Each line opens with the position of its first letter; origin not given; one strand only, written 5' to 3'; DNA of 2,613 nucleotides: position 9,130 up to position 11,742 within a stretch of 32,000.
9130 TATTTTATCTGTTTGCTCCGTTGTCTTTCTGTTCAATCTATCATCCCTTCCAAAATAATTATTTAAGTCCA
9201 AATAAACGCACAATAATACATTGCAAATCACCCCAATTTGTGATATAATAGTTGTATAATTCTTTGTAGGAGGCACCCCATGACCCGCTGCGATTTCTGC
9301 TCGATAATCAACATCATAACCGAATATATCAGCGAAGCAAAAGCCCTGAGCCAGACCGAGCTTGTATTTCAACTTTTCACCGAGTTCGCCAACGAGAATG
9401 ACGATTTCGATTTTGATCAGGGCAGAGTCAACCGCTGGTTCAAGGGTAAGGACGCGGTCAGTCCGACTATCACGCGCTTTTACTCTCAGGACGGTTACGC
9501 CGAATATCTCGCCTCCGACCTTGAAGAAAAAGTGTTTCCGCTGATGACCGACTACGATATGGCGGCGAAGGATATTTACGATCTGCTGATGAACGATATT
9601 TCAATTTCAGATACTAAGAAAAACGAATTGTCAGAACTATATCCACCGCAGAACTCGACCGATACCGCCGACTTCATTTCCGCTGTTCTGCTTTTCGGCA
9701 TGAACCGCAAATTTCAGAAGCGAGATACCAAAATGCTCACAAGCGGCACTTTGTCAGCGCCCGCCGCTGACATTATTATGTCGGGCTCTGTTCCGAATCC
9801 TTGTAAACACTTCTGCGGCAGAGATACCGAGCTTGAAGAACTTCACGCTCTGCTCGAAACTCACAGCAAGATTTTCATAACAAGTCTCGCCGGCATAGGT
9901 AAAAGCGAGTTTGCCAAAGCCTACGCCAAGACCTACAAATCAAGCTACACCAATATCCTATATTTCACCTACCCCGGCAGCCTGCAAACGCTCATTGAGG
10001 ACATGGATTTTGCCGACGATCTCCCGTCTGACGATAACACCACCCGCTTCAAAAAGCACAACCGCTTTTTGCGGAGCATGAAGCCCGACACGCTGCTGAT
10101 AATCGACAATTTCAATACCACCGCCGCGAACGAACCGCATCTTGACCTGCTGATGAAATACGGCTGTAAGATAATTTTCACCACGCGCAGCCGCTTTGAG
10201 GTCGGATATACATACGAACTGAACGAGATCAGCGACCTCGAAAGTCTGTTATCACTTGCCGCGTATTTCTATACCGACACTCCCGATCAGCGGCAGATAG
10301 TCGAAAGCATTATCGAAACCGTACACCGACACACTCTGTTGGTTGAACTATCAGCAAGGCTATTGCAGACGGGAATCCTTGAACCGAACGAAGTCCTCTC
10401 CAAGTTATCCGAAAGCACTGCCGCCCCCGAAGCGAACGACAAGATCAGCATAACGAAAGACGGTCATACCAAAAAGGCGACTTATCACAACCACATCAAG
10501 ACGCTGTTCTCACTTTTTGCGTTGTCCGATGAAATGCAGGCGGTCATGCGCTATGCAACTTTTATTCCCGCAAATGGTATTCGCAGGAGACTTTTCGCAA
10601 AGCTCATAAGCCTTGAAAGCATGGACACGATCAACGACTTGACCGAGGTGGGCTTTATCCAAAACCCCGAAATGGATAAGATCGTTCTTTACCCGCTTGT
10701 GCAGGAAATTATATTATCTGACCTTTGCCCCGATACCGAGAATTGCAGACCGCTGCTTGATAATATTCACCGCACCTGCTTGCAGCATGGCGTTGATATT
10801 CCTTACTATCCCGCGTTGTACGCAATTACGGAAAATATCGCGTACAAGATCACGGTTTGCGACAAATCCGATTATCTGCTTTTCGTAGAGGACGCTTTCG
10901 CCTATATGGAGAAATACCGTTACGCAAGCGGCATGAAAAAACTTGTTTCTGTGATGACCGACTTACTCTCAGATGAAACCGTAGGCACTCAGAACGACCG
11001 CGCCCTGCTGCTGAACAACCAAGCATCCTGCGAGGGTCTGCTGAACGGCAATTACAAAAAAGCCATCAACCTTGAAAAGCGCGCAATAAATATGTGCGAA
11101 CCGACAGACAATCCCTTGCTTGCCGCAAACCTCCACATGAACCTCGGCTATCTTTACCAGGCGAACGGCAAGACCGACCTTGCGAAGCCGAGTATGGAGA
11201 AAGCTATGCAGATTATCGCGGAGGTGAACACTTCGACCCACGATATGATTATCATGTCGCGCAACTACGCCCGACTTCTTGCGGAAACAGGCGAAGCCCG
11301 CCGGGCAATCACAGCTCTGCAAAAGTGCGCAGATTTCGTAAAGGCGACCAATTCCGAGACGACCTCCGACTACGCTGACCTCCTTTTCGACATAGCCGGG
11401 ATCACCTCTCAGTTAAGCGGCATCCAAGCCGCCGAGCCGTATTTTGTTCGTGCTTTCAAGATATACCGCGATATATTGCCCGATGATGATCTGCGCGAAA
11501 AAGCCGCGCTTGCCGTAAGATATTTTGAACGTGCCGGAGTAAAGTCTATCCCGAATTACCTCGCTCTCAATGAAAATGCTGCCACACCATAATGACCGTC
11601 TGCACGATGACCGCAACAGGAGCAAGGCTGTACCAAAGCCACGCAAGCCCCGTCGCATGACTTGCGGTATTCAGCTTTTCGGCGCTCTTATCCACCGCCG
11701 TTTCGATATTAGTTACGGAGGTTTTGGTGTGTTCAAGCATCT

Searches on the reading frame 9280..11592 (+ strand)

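Call 9: search_protein_families(library=pfam, proteins=[window:9280-11592:+], max_evalue=0.001)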
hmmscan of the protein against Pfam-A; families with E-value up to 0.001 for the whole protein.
window:9280-11592:+ (770 aa): 6 families
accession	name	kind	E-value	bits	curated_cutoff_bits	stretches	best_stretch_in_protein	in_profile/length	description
PF13424.12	TPR_12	-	1.1e-13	51.5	30.1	2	615-685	2-73/77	Tetratricopeptide repeat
PF13374.12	TPR_10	-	1.3e-05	25.5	27.5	0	621-649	7-35/42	Tetratricopeptide repeat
PF24885.1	TPR_NPHP3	-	3e-05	24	100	0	590-657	155-224/239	Nephrocystin-3 TPR domain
PF13181.12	TPR_8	-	4.8e-05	23.6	25.7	0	617-645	2-30/34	Tetratricopeptide repeat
PF13191.12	AAA_16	-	0.0004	21.4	32.6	0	178-222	2-51/167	AAA ATPase domain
PF20703.3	nSTAND1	-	0.0007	19.8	27.1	0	176-363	14-217/379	Novel STAND NTPase 1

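Call 76: search_protein_families(library=padloc, proteins=[window:9280-11592:+], max_evalue=0.00001)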
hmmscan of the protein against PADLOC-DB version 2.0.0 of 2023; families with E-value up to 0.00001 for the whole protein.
window:9280-11592:+ (770 aa): 0 families
